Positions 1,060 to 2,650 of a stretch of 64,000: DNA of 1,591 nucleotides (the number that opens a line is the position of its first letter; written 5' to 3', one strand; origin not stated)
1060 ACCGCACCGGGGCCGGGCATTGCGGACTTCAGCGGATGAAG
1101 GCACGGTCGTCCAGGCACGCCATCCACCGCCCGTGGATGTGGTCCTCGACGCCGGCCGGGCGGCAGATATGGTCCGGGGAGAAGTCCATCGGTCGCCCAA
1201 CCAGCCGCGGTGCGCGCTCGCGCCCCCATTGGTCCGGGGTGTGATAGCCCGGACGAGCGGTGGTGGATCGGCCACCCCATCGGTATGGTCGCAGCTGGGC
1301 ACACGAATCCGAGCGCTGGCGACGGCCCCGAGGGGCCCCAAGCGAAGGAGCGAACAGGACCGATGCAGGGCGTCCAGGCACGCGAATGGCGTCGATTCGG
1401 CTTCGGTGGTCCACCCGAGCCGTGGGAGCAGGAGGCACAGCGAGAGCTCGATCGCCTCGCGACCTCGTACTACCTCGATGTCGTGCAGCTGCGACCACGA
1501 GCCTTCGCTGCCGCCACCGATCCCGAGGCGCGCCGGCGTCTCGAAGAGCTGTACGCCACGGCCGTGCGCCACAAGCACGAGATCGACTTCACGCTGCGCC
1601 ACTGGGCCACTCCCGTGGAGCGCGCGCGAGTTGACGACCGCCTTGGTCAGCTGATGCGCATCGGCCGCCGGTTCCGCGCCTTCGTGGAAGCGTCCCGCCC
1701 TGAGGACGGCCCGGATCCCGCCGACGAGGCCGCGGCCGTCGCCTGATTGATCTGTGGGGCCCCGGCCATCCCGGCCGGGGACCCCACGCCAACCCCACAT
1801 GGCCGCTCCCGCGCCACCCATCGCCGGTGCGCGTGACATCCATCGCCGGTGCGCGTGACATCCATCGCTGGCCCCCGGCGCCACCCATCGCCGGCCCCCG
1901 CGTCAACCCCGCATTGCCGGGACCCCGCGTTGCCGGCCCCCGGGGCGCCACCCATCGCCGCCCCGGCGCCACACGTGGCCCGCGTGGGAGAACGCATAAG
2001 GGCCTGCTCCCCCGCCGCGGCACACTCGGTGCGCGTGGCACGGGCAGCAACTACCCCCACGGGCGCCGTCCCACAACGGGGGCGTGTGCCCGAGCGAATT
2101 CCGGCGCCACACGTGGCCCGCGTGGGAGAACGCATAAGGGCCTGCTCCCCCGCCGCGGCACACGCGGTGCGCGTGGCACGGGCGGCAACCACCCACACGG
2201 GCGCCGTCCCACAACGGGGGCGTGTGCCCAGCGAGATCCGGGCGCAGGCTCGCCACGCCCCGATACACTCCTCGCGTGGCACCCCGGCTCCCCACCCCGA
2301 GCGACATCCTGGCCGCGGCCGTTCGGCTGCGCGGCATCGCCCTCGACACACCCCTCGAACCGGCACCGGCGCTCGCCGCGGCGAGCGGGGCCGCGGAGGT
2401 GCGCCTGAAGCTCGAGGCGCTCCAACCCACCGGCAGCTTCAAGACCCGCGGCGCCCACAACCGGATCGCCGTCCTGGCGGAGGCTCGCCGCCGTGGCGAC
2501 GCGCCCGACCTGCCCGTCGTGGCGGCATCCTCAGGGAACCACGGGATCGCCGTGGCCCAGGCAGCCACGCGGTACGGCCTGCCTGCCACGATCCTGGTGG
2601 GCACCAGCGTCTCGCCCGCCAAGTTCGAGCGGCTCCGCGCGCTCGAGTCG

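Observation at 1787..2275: About 490-bp non-coding array with nested tandem repeats (22 bp x3, 66-bp period x3, 138 bp x2) upstream of the dehydratase/racemase pair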

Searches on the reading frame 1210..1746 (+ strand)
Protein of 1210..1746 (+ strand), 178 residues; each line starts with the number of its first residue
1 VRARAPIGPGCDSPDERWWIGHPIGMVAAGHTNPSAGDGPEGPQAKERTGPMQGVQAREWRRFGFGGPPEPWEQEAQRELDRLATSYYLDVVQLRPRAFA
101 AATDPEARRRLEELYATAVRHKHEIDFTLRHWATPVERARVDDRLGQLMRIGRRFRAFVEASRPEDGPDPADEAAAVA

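Call 11: search_protein_families(library=pfam, proteins=[window:1210-1746:+])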
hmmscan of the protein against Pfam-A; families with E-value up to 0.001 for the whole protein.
window:1210-1746:+ (178 aa): 0 families
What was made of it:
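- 1363..1746 (+): Upstream gene for a conserved 127-aa protein with no Pfam family. It has an AAGGAG Shine-Dalgarno sequence 10 nt before its ATG. Pfam finds nothing (call 11).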

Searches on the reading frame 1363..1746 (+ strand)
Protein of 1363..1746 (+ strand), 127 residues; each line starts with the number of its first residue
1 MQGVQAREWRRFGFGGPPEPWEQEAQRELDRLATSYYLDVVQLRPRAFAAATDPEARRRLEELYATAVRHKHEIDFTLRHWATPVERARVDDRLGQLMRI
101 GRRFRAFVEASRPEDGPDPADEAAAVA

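Call 51: find_encoding_contigs(protein=window:1363-1746:+, flank=3000, max_places=10)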
Protein window:1363-1746:+ (127 aa): 4 contigs read that carry it; 4 places shown.
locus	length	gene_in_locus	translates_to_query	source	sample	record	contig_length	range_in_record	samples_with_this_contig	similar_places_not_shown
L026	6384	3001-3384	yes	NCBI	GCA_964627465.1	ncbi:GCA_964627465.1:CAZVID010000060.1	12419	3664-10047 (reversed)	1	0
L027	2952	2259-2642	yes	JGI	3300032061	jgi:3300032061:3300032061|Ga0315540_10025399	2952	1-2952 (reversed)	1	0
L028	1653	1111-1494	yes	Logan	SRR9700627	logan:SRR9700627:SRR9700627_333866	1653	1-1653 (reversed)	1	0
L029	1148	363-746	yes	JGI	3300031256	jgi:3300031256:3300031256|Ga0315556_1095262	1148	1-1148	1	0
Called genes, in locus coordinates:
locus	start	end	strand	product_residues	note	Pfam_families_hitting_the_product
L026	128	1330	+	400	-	PF07690:MFS_1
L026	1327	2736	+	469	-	-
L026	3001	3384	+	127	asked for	-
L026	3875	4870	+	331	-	PF00291:PALP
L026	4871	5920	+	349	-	PF05544:Pro_racemase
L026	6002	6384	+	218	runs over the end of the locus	PF18917:LiaI-LiaF-like_TM1 (faint)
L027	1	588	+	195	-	?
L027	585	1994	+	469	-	-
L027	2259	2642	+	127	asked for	-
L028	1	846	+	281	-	?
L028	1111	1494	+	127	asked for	-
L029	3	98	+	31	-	?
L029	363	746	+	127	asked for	-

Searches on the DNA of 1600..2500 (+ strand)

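Call 5: search_rna_families(source=window, start=1600, end=2500, threshold=evalue, max_evalue=10)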
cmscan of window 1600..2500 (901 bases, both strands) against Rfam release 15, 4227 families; matches with E-value up to 10: 4.
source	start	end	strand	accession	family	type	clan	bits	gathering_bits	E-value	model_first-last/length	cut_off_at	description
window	1749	1790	-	RF00888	mir-770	Gene; miRNA;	-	17.3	83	5.7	1-83/83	no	mir-770 microRNA precursor family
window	2088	2143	+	RF01100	PK-BYV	Cis-reg;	-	17.2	50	0.81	1-40/40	no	3'-terminal pseudoknot in BYV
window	2369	2391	+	RF01336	CRISPR-DR23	Gene; CRISPR;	-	15.4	45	8.4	1-36/36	no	CRISPR RNA direct repeat element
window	1967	2005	+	RF01100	PK-BYV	Cis-reg;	-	14.8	50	3.6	1-40/40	no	3'-terminal pseudoknot in BYV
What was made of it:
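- On Known cis-regulatory RNA, riboswitch or sRNA (Rfam 15): The best sub-threshold hit has E = 0.81 and 17 bits against a cut-off of 50 (call 5).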

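Call 69: search_dna_similar(query=window:1787-2275:+, collection=plasmids, mode=distant, max_rows=8)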
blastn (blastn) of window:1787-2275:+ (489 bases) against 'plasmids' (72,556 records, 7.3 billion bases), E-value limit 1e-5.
No match.

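Call 70: search_dna_similar(query=window:1787-2275:+, collection=phages, mode=distant, max_rows=8)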
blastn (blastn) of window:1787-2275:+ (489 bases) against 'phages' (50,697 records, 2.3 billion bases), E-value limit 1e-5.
No match.
